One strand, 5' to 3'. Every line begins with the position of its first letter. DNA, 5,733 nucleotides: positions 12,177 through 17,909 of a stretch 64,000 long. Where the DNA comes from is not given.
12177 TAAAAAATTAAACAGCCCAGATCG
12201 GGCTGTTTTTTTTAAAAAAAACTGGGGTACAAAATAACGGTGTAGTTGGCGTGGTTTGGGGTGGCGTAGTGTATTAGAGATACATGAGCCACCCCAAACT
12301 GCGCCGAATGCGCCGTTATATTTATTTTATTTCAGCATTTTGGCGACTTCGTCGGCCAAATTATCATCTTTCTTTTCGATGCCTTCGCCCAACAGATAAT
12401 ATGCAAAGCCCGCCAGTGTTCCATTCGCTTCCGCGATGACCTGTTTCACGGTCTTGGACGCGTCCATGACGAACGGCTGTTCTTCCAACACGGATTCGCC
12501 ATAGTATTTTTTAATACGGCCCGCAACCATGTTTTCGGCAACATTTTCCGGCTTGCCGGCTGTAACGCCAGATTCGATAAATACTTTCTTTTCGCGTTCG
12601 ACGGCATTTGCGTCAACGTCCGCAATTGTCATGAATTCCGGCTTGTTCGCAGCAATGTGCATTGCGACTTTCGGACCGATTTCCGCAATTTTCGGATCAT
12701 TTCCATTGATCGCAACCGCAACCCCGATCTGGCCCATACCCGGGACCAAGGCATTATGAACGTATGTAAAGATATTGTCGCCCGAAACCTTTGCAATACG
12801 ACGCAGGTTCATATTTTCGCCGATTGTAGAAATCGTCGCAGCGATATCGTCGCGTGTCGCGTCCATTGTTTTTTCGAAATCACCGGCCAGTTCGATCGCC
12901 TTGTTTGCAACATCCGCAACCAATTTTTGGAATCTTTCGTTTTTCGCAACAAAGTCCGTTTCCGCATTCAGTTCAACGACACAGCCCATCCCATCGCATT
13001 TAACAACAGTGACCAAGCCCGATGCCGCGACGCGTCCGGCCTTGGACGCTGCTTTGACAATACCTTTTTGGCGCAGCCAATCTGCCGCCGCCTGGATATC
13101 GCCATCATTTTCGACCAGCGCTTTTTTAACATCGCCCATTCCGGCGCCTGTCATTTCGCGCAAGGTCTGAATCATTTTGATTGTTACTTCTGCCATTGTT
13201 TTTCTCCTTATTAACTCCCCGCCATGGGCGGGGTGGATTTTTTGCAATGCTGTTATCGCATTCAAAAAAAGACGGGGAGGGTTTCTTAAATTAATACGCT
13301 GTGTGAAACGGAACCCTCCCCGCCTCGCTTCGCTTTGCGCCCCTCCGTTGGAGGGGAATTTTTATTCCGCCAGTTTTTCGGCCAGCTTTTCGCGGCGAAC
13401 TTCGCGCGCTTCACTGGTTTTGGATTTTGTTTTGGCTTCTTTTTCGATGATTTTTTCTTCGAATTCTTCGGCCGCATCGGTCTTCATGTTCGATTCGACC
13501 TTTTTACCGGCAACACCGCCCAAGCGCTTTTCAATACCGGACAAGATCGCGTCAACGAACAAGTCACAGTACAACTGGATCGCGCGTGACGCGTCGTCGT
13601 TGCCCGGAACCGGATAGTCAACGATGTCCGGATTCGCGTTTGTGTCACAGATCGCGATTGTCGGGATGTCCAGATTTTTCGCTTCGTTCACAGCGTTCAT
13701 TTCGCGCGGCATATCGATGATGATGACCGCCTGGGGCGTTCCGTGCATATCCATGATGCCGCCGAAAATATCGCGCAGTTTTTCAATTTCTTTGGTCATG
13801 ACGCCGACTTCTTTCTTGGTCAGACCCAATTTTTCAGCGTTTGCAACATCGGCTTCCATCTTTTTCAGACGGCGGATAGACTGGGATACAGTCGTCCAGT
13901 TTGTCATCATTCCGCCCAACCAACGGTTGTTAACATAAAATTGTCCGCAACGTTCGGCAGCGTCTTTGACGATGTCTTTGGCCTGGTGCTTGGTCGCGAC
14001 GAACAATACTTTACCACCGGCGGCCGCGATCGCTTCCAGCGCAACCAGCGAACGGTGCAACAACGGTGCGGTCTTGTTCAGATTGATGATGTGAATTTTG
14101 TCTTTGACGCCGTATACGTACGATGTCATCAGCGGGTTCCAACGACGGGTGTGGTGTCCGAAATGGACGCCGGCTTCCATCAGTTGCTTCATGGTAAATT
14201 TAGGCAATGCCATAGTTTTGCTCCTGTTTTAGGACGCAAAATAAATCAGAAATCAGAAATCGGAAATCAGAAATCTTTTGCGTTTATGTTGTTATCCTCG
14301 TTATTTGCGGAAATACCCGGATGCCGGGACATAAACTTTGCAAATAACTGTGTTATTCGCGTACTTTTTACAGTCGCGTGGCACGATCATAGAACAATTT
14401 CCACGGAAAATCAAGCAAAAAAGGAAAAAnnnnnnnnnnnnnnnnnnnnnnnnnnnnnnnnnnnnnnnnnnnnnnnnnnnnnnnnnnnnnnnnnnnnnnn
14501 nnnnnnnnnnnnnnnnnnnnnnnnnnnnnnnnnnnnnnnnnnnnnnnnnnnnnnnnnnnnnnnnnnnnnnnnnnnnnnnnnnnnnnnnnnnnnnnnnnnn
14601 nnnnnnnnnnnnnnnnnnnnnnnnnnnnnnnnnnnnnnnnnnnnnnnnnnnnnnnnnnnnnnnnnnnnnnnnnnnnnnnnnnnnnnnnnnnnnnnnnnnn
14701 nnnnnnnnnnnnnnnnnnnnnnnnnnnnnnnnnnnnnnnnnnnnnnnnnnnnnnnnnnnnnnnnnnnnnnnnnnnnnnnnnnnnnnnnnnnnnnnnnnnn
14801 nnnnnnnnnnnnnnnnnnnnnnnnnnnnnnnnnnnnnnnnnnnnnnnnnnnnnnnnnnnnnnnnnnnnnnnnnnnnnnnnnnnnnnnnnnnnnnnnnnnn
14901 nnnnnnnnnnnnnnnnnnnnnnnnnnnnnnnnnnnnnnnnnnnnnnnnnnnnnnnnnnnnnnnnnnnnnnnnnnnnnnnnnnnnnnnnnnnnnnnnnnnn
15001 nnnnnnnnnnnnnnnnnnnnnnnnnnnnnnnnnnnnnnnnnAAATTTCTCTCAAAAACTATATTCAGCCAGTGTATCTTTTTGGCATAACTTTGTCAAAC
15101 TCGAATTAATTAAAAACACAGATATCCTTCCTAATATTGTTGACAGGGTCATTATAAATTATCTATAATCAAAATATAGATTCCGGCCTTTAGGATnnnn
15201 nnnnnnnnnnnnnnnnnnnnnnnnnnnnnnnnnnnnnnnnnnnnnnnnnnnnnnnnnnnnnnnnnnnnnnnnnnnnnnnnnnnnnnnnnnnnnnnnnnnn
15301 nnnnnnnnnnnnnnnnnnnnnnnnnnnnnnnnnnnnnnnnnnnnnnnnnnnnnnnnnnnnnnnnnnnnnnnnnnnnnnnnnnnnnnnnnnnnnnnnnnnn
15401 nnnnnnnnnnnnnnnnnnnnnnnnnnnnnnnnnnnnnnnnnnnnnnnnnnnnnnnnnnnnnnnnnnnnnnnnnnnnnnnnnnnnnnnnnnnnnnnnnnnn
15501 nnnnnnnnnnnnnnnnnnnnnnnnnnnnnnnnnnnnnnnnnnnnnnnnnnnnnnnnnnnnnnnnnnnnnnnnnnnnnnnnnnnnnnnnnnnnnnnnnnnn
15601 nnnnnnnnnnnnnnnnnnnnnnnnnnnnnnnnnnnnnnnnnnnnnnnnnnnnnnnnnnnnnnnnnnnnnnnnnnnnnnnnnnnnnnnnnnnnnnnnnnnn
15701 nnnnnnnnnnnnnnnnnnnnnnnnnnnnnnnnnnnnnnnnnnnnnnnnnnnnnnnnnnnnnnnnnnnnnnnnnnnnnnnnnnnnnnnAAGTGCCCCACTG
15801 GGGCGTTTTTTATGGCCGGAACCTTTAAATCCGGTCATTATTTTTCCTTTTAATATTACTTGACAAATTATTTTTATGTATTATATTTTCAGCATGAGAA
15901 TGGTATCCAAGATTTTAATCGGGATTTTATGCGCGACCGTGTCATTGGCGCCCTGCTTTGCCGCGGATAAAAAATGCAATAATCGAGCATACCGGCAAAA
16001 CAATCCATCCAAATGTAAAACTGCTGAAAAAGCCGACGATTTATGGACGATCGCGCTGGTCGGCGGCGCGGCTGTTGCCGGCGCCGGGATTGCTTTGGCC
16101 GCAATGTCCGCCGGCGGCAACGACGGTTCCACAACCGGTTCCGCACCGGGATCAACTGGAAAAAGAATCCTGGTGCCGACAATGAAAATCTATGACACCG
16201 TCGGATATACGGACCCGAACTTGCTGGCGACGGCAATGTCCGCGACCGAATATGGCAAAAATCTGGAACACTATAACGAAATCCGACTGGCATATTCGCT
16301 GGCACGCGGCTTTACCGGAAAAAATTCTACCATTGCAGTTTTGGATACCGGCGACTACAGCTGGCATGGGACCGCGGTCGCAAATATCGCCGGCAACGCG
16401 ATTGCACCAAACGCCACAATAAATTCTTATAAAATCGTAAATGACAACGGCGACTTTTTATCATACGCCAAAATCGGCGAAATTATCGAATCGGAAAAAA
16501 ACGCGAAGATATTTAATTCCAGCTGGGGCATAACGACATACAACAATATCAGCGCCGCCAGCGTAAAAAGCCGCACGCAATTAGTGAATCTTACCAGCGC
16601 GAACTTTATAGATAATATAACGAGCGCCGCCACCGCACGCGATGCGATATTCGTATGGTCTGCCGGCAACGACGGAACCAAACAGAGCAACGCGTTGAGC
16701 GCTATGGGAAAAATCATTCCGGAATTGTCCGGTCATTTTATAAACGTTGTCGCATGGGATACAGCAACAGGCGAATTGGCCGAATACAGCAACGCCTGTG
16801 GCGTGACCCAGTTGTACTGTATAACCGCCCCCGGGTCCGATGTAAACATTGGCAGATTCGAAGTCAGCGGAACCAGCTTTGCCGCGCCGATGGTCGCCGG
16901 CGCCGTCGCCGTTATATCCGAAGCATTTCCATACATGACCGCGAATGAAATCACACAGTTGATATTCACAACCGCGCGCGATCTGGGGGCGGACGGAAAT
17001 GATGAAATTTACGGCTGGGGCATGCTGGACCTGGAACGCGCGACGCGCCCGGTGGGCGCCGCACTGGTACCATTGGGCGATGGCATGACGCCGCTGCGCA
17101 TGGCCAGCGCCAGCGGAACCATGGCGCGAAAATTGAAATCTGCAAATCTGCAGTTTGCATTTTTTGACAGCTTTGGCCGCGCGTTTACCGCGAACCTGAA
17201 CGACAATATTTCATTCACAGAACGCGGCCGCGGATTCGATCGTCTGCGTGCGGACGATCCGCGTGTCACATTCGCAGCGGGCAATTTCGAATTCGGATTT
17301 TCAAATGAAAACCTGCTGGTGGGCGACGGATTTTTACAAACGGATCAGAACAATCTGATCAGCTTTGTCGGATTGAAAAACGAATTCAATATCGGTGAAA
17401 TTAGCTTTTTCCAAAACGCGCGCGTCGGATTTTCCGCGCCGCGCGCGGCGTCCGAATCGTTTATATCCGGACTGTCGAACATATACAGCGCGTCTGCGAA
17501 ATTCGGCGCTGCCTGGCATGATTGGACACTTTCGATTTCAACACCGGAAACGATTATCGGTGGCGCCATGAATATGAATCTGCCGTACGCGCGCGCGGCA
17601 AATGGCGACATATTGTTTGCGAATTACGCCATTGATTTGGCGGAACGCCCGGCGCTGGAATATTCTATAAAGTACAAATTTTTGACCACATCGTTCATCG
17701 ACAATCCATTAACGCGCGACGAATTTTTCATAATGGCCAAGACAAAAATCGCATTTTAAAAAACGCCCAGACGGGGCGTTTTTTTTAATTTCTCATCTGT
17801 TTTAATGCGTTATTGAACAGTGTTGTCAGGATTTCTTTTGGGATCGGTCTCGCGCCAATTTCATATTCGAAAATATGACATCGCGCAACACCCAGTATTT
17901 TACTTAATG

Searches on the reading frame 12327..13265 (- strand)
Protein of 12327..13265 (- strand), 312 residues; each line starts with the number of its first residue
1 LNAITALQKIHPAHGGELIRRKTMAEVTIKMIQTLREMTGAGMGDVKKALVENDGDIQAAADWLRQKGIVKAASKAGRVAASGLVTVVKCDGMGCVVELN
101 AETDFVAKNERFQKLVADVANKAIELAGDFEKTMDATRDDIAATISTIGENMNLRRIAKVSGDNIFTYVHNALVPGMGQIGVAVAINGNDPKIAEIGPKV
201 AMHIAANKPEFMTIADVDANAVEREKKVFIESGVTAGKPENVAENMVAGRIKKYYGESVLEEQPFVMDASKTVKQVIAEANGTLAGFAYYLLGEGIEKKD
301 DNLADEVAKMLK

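Call 57: search_protein_families(library=pfam, proteins=[window:12327-13265:-], max_evalue=0.001)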
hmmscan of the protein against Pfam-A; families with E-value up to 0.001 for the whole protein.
window:12327-13265:- (312 aa): 3 families
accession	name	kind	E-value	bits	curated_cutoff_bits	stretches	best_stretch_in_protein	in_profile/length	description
PF00889.24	EF_TS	-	3.2e-58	197.1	27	1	94-294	1-204/204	Elongation factor TS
PF00627.37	UBA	-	0.00019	21.6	22.4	1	31-64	5-37/37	UBA/TS-N domain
PF25025.1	EF-Ts_N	-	0.00028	21.2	33.2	1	24-67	9-53/60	Elongation factor Ts, mitochondrial, N-terminal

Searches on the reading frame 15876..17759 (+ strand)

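Call 15: search_protein_families(library=ncbifam, proteins=[window:15876-17759:+])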
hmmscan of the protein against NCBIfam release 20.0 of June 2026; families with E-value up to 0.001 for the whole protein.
window:15876-17759:+ (627 aa): 4 families
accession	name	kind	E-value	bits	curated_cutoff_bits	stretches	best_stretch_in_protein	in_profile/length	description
NF051851.1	AtpSerPepEprS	equivalog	9e-24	83.6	1700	1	239-397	208-370/988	autotransporter serine peptidase EprS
TIGR03921.1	T7SS_mycosin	equivalog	5.5e-18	65.2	278.75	1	160-390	48-285/353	type VII secretion-associated serine protease mycosin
NF033865.1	fusolisin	equivalog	2.1e-17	62.6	999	1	175-395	174-423/1006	fusolisin family autotransporter serine protease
NF033595.1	denti_PrtP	equivalog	5.7e-05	21.9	300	1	315-399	424-511/606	dentilisin complex serine proteinase subunit PrtP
